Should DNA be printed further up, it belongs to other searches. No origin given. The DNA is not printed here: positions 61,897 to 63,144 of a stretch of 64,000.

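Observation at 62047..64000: Kinase::Nudix fusion, stand-alone Nudix and APH-like kinase arranged around a ~95-bp direct duplication (insertion scar)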

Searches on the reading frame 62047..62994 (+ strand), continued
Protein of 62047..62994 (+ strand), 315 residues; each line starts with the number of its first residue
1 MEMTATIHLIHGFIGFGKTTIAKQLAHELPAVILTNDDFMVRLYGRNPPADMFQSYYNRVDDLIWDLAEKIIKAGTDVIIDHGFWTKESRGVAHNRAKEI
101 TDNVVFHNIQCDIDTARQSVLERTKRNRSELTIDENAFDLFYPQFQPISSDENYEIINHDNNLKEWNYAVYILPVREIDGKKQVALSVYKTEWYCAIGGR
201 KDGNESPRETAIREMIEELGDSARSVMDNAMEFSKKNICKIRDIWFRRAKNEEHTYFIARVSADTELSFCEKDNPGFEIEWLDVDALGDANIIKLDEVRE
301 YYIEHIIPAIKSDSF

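Call 65: search_protein_families(library=ncbifam, proteins=[L018:8216-9934:+, P0045, L037:11756-12706:-, L037:8659-9177:-, L035:581-1006:+], max_evalue=0.0001)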
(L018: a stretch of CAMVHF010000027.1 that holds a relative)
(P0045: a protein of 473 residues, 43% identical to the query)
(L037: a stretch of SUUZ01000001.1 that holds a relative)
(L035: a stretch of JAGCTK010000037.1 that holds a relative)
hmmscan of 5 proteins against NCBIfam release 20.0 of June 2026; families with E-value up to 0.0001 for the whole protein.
L018:8216-9934:+ (572 aa): 22 families
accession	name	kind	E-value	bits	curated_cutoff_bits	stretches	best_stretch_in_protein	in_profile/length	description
NF041653.1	Nud_hyd_Meth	equivalog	2.1e-17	63.4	300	1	408-565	1-160/170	Nudix hydrolase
NF006530.0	PRK08999.1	equivalog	1.4e-16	60.4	245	2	283-334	16-68/315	Nudix family hydrolase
NF003787.0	PRK05379.1-4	equivalog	6.7e-13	48.3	449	1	273-392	207-325/346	bifunctional nicotinamide-nucleotide adenylyltransferase/Nudix hydroxylase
NF007834.0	PRK10546.1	equivalog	1.4e-12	47.6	156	2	281-332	11-63/135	pyrimidine (deoxy)nucleoside triphosphate diphosphatase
NF002995.0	PRK03759.1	equivalog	4.3e-12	46.1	127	1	410-554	10-161/185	isopentenyl-diphosphate Delta-isomerase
TIGR00586.1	mutt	equivalog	1.6e-11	44.3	97.9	0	432-493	3-63/129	8-oxo-dGTP diphosphatase MutT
NF001938.0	PRK00714.1-5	equivalog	6e-11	42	116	1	433-493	12-76/172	RNA pyrophosphohydrolase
NF012016.0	PRK15472.1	equivalog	5.1e-10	39.2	95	0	282-332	12-64/141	nucleoside triphosphatase NudI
NF011922.0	PRK15393.1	equivalog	1e-09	38.3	152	1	408-569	12-169/182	NUDIX hydrolase YfcD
NF008044.0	PRK10776.1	equivalog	1.1e-09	38.3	148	0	297-341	29-73/130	8-oxo-dGTP diphosphatase MutT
NF003791.0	PRK05379.2-3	equivalog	4e-09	36.1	409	1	273-394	201-321/340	bifunctional nicotinamide-nucleotide adenylyltransferase/Nudix hydroxylase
NF041652.1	Nud_hyd_Dein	equivalog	6.4e-09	36.2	200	0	435-546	14-130/152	Nudix hydrolase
NF001936.0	PRK00714.1-3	equivalog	1.1e-08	35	118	0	436-492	10-65/155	RNA pyrophosphohydrolase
NF003788.0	PRK05379.1-5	equivalog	2.3e-08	33.8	354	1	273-390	212-328/351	bifunctional nicotinamide-nucleotide adenylyltransferase/Nudix hydroxylase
NF006961.0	PRK09438.1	equivalog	5.2e-08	32.5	103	0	284-335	19-68/151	dihydroneopterin triphosphate diphosphatase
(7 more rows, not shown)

P0045 (473 aa): 26 families (the best 25 are shown)
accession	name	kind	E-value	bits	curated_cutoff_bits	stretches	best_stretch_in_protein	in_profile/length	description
NF006530.0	PRK08999.1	equivalog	1e-19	70.8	245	2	338-406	9-75/315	Nudix family hydrolase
NF002995.0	PRK03759.1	equivalog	6.8e-18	65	127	1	341-455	40-160/185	isopentenyl-diphosphate Delta-isomerase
NF007834.0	PRK10546.1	equivalog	3.5e-17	62.5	156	2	345-418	12-84/135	pyrimidine (deoxy)nucleoside triphosphate diphosphatase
NF041653.1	Nud_hyd_Meth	equivalog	7.7e-17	61.6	300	1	311-464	2-157/170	Nudix hydrolase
TIGR00586.1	mutt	equivalog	4.3e-13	49.4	97.9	1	183-236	11-67/129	8-oxo-dGTP diphosphatase MutT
NF003787.0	PRK05379.1-4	equivalog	3e-12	46.2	449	1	182-294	214-325/346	bifunctional nicotinamide-nucleotide adenylyltransferase/Nudix hydroxylase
NF041652.1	Nud_hyd_Dein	equivalog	8.9e-12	45.5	200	1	339-447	16-129/152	Nudix hydrolase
NF008044.0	PRK10776.1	equivalog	1.6e-11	44.2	148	1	187-238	16-68/130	8-oxo-dGTP diphosphatase MutT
NF003791.0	PRK05379.2-3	equivalog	4.7e-11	42.5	409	1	182-298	208-323/340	bifunctional nicotinamide-nucleotide adenylyltransferase/Nudix hydroxylase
NF012016.0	PRK15472.1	equivalog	5.9e-11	42.2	95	1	183-234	10-64/141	nucleoside triphosphatase NudI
NF001938.0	PRK00714.1-5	equivalog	1.2e-10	41.1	116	1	334-395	11-76/172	RNA pyrophosphohydrolase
NF001936.0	PRK00714.1-3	equivalog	1.8e-09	37.7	118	0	196-251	30-84/155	RNA pyrophosphohydrolase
NF003788.0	PRK05379.1-5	equivalog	2.5e-09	36.9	354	1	182-293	219-329/351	bifunctional nicotinamide-nucleotide adenylyltransferase/Nudix hydroxylase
NF011922.0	PRK15393.1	equivalog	4.1e-09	36.3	152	1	313-471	15-169/182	NUDIX hydrolase YfcD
NF006961.0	PRK09438.1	equivalog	6.7e-09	35.4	103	0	341-399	13-67/151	dihydroneopterin triphosphate diphosphatase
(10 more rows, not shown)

L037:11756-12706:- (316 aa): 3 families
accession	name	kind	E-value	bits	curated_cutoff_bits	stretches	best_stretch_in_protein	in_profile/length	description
TIGR00586.1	mutt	equivalog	2.1e-05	24.5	97.9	1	188-266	3-80/129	8-oxo-dGTP diphosphatase MutT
NF001299.0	PRK00241.1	equivalog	5.2e-05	22.8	158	1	188-253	133-196/263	NAD(+) diphosphatase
NF008044.0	PRK10776.1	equivalog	5.5e-05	23.1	148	1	191-258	5-73/130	8-oxo-dGTP diphosphatase MutT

L037:8659-9177:- (172 aa): 8 families
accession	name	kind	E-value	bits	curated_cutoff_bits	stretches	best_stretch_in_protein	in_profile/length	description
NF001299.0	PRK00241.1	equivalog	1e-06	28.4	158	1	46-78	157-189/263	NAD(+) diphosphatase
TIGR02705.1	nudix_YtkD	equivalog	2.7e-06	27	154.4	1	43-89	40-84/156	RNA deprotection pyrophosphohydrolase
NF006961.0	PRK09438.1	equivalog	7.8e-06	25.4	103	1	40-85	24-69/151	dihydroneopterin triphosphate diphosphatase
TIGR00586.1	mutt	equivalog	8.6e-06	25.8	97.9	1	53-80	37-64/129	8-oxo-dGTP diphosphatase MutT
NF001934.0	PRK00714.1-1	equivalog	1.6e-05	24.4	241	1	24-92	6-75/176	RNA pyrophosphohydrolase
NF008044.0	PRK10776.1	equivalog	2.9e-05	23.9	148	1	53-88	36-72/130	8-oxo-dGTP diphosphatase MutT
NF007834.0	PRK10546.1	equivalog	4.5e-05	23.3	156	1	30-82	8-64/135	pyrimidine (deoxy)nucleoside triphosphate diphosphatase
NF006530.0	PRK08999.1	equivalog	5.3e-05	22.4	245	0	26-81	7-66/315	Nudix family hydrolase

L035:581-1006:+ (141 aa): 22 families
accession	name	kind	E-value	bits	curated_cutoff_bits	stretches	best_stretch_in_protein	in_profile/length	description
NF006530.0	PRK08999.1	equivalog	6.4e-17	61.6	245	1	4-68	5-68/315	Nudix family hydrolase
NF012016.0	PRK15472.1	equivalog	3.9e-15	55.8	95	1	6-118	4-121/141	nucleoside triphosphatase NudI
NF008044.0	PRK10776.1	equivalog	7.5e-15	55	148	1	8-68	7-66/130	8-oxo-dGTP diphosphatase MutT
TIGR00586.1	mutt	equivalog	1.8e-14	53.9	97.9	1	6-69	6-68/129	8-oxo-dGTP diphosphatase MutT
NF007834.0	PRK10546.1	equivalog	4.8e-13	49.1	156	1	8-68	6-65/135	pyrimidine (deoxy)nucleoside triphosphate diphosphatase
NF001936.0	PRK00714.1-3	equivalog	1.7e-11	44.2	118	1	15-65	21-67/155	RNA pyrophosphohydrolase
NF006961.0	PRK09438.1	equivalog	1.4e-10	40.8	103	1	15-76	18-75/151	dihydroneopterin triphosphate diphosphatase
NF001938.0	PRK00714.1-5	equivalog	4.3e-10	39.2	116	1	4-64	11-76/172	RNA pyrophosphohydrolase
NF001937.0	PRK00714.1-4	equivalog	4.8e-10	39.3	139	1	12-69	15-67/161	RNA pyrophosphohydrolase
NF001934.0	PRK00714.1-1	equivalog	4.7e-09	35.9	241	1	30-74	28-70/176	RNA pyrophosphohydrolase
NF003787.0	PRK05379.1-4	equivalog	2.1e-08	33.5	449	1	8-66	210-266/346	bifunctional nicotinamide-nucleotide adenylyltransferase/Nudix hydroxylase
NF001935.0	PRK00714.1-2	equivalog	9.2e-08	31.8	259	1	33-73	31-69/183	RNA pyrophosphohydrolase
NF001299.0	PRK00241.1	equivalog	1.4e-07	31.3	158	1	8-66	137-192/263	NAD(+) diphosphatase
NF003785.0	PRK05379.1-1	equivalog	2.5e-07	30.2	418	1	8-72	205-267/347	bifunctional nicotinamide-nucleotide adenylyltransferase/Nudix hydroxylase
NF003788.0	PRK05379.1-5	equivalog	1.7e-06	27.6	354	1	10-65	217-270/351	bifunctional nicotinamide-nucleotide adenylyltransferase/Nudix hydroxylase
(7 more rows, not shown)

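Call 68: list_cluster_members(proteins=[P0001, P0059, P0103])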
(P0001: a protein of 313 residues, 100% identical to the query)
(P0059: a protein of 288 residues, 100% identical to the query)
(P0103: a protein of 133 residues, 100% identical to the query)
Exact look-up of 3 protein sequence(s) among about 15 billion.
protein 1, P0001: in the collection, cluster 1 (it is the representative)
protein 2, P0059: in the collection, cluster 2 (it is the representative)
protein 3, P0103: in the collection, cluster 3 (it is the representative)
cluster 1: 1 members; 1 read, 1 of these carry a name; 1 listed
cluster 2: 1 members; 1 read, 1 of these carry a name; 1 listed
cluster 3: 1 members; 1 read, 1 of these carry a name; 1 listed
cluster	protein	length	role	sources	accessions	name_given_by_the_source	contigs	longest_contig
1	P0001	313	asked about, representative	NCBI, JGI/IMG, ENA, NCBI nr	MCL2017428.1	MAG: AAA family ATPase [Alphaproteobacteria bacterium] | AAA family ATPase [Alphaproteobacteria bacterium]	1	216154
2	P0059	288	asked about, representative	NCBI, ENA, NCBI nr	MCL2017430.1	MAG: aminoglycoside phosphotransferase family protein [Alphaproteobacteria bacterium] | aminoglycoside phosphotransferase family protein [Alphaproteobacteria bacterium]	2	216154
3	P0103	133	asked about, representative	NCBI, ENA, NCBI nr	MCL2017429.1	MAG: NUDIX domain-containing protein [Alphaproteobacteria bacterium] | NUDIX domain-containing protein [Alphaproteobacteria bacterium]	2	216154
